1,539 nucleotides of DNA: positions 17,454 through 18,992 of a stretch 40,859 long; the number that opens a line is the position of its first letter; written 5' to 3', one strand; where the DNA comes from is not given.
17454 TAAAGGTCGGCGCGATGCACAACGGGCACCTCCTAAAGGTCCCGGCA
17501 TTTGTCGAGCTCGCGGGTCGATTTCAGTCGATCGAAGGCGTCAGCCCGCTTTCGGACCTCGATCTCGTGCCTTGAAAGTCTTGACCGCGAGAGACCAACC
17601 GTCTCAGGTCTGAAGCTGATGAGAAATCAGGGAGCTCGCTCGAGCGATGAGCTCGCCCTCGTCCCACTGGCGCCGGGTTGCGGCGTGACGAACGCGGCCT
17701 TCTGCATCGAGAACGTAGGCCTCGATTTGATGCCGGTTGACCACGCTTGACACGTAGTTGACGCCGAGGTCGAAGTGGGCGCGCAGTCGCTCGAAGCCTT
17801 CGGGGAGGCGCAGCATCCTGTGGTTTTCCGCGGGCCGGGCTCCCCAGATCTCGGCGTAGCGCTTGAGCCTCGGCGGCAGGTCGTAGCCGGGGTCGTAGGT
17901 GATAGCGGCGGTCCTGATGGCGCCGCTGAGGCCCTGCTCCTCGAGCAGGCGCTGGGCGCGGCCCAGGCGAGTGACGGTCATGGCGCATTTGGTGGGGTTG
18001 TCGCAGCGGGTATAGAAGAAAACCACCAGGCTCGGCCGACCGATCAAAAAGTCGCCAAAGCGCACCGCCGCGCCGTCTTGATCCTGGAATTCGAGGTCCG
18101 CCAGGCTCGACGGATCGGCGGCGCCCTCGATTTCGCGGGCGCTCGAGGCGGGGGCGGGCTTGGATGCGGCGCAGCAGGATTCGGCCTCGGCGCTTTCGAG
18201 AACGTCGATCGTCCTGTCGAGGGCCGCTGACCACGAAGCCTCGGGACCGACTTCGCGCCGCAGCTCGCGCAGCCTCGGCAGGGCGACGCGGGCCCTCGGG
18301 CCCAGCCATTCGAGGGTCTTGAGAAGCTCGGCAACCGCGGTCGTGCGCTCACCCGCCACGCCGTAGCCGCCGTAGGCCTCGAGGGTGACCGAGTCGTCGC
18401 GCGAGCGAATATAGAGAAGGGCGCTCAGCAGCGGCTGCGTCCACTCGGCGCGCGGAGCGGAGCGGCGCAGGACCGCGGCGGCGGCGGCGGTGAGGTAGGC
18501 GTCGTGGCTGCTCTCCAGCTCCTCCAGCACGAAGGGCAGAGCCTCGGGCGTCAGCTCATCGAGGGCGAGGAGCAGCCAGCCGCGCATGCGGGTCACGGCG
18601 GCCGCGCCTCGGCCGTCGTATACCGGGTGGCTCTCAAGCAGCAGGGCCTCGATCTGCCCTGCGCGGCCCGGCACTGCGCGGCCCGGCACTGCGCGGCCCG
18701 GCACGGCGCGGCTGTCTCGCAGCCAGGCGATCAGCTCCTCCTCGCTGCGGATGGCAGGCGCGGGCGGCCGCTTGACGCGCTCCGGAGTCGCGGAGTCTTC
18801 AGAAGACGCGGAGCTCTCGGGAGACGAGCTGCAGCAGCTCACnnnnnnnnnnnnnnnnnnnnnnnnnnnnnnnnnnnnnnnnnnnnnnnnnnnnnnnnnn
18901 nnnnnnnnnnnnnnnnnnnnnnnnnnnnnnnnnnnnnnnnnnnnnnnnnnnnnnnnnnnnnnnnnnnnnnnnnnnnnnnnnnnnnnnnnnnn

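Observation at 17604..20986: Cytoplasmic-looking tyrosinase co-transcribed with a HEAT-repeat protein and a HEAT/SCO-like fusion: a possible non-MelC1 copper-loading module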

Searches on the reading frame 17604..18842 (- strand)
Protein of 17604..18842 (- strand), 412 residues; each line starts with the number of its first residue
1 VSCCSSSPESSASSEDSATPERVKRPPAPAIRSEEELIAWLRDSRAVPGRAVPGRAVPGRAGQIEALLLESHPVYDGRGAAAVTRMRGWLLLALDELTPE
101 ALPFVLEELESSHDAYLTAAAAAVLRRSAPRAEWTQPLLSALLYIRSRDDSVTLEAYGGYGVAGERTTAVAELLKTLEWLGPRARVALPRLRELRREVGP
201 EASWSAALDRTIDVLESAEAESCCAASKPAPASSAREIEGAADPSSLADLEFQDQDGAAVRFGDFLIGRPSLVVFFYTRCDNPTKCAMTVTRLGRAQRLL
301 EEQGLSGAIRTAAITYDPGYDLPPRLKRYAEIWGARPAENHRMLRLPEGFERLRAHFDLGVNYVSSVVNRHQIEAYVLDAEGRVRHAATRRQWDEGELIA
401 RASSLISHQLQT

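Call 3: search_protein_families(library=pfam, proteins=[window:17604-18842:-], max_evalue=0.01)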
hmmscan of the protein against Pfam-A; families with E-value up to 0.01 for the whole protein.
window:17604-18842:- (412 aa): 1 family
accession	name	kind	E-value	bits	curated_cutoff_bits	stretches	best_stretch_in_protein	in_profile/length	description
PF02630.20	SCO1-SenC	-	3.8e-11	43.5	22.8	1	251-336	5-85/134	SCO1/SenC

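Call 6: search_protein_families(library=ncbifam, proteins=[window:17604-18842:-], max_evalue=1)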
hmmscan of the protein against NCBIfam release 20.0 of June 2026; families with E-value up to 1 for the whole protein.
window:17604-18842:- (412 aa): 1 family
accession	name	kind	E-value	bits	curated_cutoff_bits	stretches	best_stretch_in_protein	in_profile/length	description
NF047696.1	ThlDiSintTplARhiz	equivalog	0.043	13.6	230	1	238-281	68-110/219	thiol:disulfide interchange protein TlpA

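Call 7: find_homologous_proteins(query=window:17604-18842:-, max_evalue=0.001)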
Query window:17604-18842:- (412 aa): 530 proteins with E <= 0.001 among 8000 candidates; the best 120 are listed.
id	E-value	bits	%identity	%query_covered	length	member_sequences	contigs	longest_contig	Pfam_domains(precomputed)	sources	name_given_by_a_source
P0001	9.6e-267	902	100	100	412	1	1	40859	PF02630.21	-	-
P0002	1.4e-131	457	60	91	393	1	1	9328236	PF02630.21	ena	-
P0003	5.3e-121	422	63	79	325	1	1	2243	PF02630.21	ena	-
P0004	3.8e-107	377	53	83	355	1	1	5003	PF02630.21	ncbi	ncbi:MAG: SCO family protein [Acidimicrobiales bacterium]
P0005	4.9e-107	376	57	83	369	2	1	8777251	PF02630.21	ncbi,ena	-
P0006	5.6e-105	369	52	81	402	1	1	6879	PF02630.21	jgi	-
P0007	6.5e-105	369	56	80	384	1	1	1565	PF02630.21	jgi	jgi:protein SCO1/2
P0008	7.8e-105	369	55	82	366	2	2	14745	PF02630.21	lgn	-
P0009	7.2e-104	366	54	83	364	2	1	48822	PF02630.21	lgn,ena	-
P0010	1.8e-103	364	54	82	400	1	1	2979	PF02630.21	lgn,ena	-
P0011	4.0e-103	363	52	91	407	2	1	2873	PF02630.21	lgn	-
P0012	9.7e-103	362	52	92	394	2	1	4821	PF02630.21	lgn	-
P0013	5.6e-102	360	51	92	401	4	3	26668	PF02630.21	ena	-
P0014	5.8e-102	360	55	82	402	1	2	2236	PF02630.21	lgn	-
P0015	7.7e-102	359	48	98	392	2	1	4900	PF02630.21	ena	-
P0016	1.3e-101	358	53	85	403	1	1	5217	PF02630.21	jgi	jgi:protein SCO1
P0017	1.4e-101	358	51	89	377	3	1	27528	PF02630.21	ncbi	-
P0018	1.6e-101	358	53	82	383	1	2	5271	PF02630.21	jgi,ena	-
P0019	2.8e-101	357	53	82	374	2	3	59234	PF02630.21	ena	-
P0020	2.3e-100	354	54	85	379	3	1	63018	PF02630.21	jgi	jgi:protein SCO1/2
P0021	2.6e-100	354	54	81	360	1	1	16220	PF02630.21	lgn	-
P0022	1.3e-99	352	51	93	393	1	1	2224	PF02630.21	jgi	jgi:protein SCO1/2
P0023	1.6e-99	352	51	92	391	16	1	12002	PF02630.21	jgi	jgi:protein SCO1/2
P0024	5.1e-98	347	49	91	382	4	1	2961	PF02630.21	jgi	jgi:protein SCO1/2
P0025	4.3e-96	340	49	85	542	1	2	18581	PF02630.21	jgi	-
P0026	5.3e-96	340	49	85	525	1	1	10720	PF02630.21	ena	-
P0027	8.2e-96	339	49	85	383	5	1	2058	PF02630.21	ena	-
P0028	4.2e-95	337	48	92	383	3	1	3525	PF02630.21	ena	-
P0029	7.9e-95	336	50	84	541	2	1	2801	PF02630.21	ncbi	-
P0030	1.3e-94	335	49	83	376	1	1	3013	PF02630.21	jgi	jgi:protein SCO1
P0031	1.6e-94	335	50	83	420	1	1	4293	PF02630.21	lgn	-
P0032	1.8e-94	335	49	83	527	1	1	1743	PF02630.21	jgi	jgi:protein SCO1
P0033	2.8e-94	334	50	85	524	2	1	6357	PF02630.21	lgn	-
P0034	3.3e-94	334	53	81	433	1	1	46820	PF02630.21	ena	-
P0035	5.4e-94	333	48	85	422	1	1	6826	PF02630.21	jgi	jgi:protein SCO1/2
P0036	7.0e-94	333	46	98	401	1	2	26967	PF02630.21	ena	-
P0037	8.5e-94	333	46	98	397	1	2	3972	PF02630.21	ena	-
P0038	9.3e-94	333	49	82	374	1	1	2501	PF02630.21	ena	-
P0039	1.0e-93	332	49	84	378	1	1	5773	PF02630.21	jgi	jgi:protein SCO1/2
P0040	1.1e-93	332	46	89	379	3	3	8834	PF02630.21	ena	-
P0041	1.3e-93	332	52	82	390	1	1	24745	PF02630.21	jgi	jgi:protein SCO1/2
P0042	1.4e-93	332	51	82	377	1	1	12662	PF02630.21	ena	-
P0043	1.7e-93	332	47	86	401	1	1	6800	PF02630.21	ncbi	-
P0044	2.0e-93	331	46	99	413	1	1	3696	PF02630.21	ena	-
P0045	3.5e-93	331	48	85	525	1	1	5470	PF02630.21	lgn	-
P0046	3.8e-93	331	49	84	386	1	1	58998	PF02630.21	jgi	jgi:protein SCO1/2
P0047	5.0e-93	330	48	83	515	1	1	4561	PF02630.21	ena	-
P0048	6.1e-93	330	46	86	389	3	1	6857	PF02630.21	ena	-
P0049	8.8e-93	329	48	85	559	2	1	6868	PF02630.21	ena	-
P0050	1.4e-92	329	47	98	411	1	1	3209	PF02630.21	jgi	jgi:protein SCO1/2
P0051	1.5e-92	329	47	86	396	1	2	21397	PF02630.21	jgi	jgi:protein SCO1/2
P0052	1.6e-92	328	47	86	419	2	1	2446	PF02630.21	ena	-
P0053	1.8e-92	328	45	92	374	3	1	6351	PF02630.21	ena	-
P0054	3.4e-92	327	48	83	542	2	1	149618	PF02630.21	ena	-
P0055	3.7e-92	327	55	66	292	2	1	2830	PF02630.21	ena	-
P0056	3.9e-92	327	47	86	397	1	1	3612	PF02630.21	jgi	jgi:protein SCO1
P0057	4.0e-92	327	47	86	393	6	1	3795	PF02630.21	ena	-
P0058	4.2e-92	327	47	93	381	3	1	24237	PF02630.21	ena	-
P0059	4.5e-92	327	51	83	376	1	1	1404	PF02630.21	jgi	-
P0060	4.9e-92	327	47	86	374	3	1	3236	PF02630.21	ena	-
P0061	5.2e-92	327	46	85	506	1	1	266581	PF02630.21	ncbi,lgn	-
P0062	5.2e-92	327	46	93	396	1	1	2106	PF02630.21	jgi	jgi:protein SCO1/2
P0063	5.5e-92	327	46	97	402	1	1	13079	PF02630.21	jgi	jgi:protein SCO1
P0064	8.0e-92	326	48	85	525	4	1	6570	PF02630.21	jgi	-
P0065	1.2e-91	326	50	83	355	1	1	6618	PF02630.21,PF13646.13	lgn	-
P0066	1.2e-91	326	46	99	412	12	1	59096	PF02630.21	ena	-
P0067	1.6e-91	325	48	85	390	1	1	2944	PF02630.21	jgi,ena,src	-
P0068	1.6e-91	325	49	84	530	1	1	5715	PF02630.21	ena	-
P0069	1.7e-91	325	47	97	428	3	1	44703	PF02630.21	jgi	jgi:protein SCO1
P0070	2.3e-91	325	46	92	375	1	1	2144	PF02630.21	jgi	-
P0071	2.4e-91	325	46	86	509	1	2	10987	PF02630.21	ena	-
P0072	2.5e-91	325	48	86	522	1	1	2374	PF02630.21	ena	-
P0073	2.9e-91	324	47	84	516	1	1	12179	PF02630.21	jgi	jgi:protein SCO1/2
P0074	3.0e-91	324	48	86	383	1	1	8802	PF02630.21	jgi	jgi:protein SCO1/2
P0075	4.9e-91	324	48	85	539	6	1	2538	PF02630.21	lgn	-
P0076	5.4e-91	323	49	83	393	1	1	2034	PF02630.21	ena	-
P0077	5.7e-91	323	46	92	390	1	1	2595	PF02630.21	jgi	jgi:cytochrome oxidase Cu insertion factor (SCO1/SenC/PrrC family)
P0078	6.2e-91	323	46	98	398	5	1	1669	PF02630.21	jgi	jgi:protein SCO1/2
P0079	6.4e-91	323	48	85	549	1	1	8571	PF02630.21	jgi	jgi:protein SCO1/2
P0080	6.7e-91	323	48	84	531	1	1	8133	PF02630.21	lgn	-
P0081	6.7e-91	323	47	84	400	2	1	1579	PF02630.21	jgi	jgi:protein SCO1/2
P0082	8.8e-91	323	45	85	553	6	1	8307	PF02630.21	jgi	jgi:protein SCO1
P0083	1.0e-90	323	45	92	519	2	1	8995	PF02630.21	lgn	-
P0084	1.0e-90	323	47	86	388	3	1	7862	PF02630.21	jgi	jgi:protein SCO1/2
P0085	1.5e-90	322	44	92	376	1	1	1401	PF02630.21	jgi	jgi:protein SCO1/2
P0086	1.8e-90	322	46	98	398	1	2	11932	PF02630.21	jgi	jgi:protein SCO1/2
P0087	1.9e-90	322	45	85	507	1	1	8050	PF02630.21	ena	-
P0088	1.9e-90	322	44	98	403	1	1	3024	PF02630.21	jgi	jgi:cytochrome oxidase Cu insertion factor (SCO1/SenC/PrrC family)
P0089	2.4e-90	321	46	98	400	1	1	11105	PF02630.21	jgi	jgi:protein SCO1/2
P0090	2.7e-90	321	47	86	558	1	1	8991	PF02630.21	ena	-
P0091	3.0e-90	321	48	85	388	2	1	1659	PF02630.21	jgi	jgi:protein SCO1/2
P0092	3.1e-90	321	46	85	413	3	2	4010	PF02630.21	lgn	-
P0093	3.2e-90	321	47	83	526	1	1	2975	PF02630.21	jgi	jgi:protein SCO1/2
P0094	3.4e-90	321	48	82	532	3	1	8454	PF02630.21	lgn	-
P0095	3.7e-90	321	47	84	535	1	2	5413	PF02630.21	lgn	-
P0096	4.9e-90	320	47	86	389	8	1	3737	PF02630.21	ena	-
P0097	5.3e-90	320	47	85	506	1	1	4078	PF02630.21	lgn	-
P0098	5.3e-90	320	46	85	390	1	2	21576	PF02630.21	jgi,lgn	jgi:protein SCO1/2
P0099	5.6e-90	320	46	86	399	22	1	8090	PF02630.21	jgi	-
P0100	6.2e-90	320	46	91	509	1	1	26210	PF02630.21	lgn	-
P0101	7.9e-90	320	45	85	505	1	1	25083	PF02630.21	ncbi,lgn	-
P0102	1.1e-89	319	50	83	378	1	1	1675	PF02630.21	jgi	jgi:cytochrome oxidase Cu insertion factor (SCO1/SenC/PrrC family)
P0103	1.2e-89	319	45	98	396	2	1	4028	PF02630.21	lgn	-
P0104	1.2e-89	319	46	86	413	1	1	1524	PF02630.21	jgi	jgi:cytochrome oxidase Cu insertion factor (SCO1/SenC/PrrC family)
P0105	1.4e-89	319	46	93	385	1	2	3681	PF02630.21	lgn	-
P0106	1.4e-89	319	46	86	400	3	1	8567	PF02630.21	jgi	jgi:cytochrome oxidase Cu insertion factor (SCO1/SenC/PrrC family)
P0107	1.5e-89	319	47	85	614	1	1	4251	PF02630.21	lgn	-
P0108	1.7e-89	318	45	85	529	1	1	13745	PF02630.21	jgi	jgi:protein SCO1/2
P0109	1.8e-89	318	46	85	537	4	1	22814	PF02630.21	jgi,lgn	jgi:protein SCO1/2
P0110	2.0e-89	318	48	94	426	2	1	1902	PF02630.21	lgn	-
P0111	2.0e-89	318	45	83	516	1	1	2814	PF02630.21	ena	-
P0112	2.3e-89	318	46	85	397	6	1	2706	PF02630.21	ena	-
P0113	2.3e-89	318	47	85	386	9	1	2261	PF02630.21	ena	-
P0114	2.8e-89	318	46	86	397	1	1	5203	PF02630.21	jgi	jgi:protein SCO1/2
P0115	3.6e-89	317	47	85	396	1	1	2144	PF02630.21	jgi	jgi:protein SCO1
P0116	3.6e-89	317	45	85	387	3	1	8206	PF02630.21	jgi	-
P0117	3.7e-89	317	47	86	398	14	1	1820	PF02630.21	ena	-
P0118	3.9e-89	317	46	85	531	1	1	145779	PF02630.21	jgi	jgi:protein SCO1/2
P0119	4.4e-89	317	46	85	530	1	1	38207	PF02630.21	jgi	jgi:protein SCO1/2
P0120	4.6e-89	317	48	86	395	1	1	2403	PF02630.21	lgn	-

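Call 8: find_encoding_contigs(protein=P0002, flank=8000, max_places=2)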
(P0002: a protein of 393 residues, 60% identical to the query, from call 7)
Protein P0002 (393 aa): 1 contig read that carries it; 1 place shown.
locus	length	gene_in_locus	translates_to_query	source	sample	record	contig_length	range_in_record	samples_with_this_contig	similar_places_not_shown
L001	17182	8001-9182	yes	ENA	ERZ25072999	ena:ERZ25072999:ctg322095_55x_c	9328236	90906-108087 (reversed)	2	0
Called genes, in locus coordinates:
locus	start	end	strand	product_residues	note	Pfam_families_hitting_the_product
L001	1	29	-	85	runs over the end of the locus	-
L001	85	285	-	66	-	-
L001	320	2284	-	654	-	PF00512:HisKA, PF02518:HATPase_c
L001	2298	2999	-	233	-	PF00072:Response_reg, PF00486:Trans_reg_C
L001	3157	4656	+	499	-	PF00092:VWA, PF13519:VWA_2, PF13768:VWA_3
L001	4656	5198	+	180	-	PF04012:PspA_IM30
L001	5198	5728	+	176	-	-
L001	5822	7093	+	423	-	PF00264:Tyrosinase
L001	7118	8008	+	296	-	PF13646:HEAT_2 (faint)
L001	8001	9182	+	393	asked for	PF02630:SCO1-SenC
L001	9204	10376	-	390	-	PF07549:Sec_GG (weak), PF02355:SecD_SecF_C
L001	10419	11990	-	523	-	PF21760:SecD_1st, PF22599:SecDF_P1_head, PF00873:ACR_tran, PF03176:MMPL, PF02355:SecD_SecF_C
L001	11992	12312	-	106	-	PF02699:YajC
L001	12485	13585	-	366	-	PF01702:TGT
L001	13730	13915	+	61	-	PF09538:FYDLN_acid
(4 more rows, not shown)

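Call 9: find_encoding_contigs(protein=P0061, flank=8000, max_places=2)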
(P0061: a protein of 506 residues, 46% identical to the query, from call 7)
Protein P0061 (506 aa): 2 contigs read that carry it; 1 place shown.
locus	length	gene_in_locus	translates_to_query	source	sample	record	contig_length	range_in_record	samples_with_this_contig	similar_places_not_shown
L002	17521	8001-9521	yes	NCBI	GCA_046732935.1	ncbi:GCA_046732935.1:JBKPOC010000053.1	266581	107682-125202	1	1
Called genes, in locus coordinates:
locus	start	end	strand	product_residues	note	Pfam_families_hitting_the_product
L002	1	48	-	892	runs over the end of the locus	PF00933:Glyco_hydro_3, PF01915:Glyco_hydro_3_C, PF07691:PA14, PF14310:Fn3-like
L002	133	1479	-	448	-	PF00557:Peptidase_M24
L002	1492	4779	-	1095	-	PF12969:DUF3857, PF01841:Transglut_core, PF09976:TPR_21 (weak), PF25063:ARM_TT21_C (weak), PF14559:TPR_19 (weak), PF13181:TPR_8 (weak), PF13432:TPR_16, PF13424:TPR_12, +15 more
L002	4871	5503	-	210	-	-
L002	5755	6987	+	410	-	PF00264:Tyrosinase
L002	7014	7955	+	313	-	PF13646:HEAT_2 (faint)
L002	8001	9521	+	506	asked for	PF02630:SCO1-SenC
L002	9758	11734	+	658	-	-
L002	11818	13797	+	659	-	PF00512:HisKA, PF02518:HATPase_c, PF00072:Response_reg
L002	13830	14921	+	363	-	PF01408:GFO_IDH_MocA, PF03447:NAD_binding_3 (weak), PF02894:GFO_IDH_MocA_C, PF22725:GFO_IDH_MocA_C3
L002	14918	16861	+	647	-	PF05378:Hydant_A_N, PF01968:Hydantoinase_A, PF19278:Hydant_A_C (faint)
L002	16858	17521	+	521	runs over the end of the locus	PF02538:Hydantoinase_B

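Call 10: find_encoding_contigs(protein=P0054, flank=8000, max_places=2)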
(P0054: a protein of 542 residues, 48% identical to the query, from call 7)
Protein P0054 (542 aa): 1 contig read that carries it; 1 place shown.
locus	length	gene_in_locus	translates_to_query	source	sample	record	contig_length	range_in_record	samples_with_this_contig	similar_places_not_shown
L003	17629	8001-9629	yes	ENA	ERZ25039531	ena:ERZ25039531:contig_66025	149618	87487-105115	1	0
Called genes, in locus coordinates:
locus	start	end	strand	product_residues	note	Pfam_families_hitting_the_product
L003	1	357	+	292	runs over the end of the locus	-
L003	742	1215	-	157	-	-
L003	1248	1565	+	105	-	PF01207:Dus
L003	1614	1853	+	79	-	PF02954:HTH_8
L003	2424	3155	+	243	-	PF01808:AICARFT_IMPCHas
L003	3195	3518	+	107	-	PF01808:AICARFT_IMPCHas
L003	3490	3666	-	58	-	-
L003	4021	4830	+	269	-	PF01071:GARS_A, PF02843:GARS_C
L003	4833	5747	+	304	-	PF01218:Coprogen_oxidas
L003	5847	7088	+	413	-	PF00264:Tyrosinase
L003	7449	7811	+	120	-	-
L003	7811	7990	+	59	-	-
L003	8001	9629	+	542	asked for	PF02630:SCO1-SenC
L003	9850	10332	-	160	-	PF00005:ABC_tran, PF13304:AAA_21 (weak)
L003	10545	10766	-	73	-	PF12399:BCA_ABC_TP_C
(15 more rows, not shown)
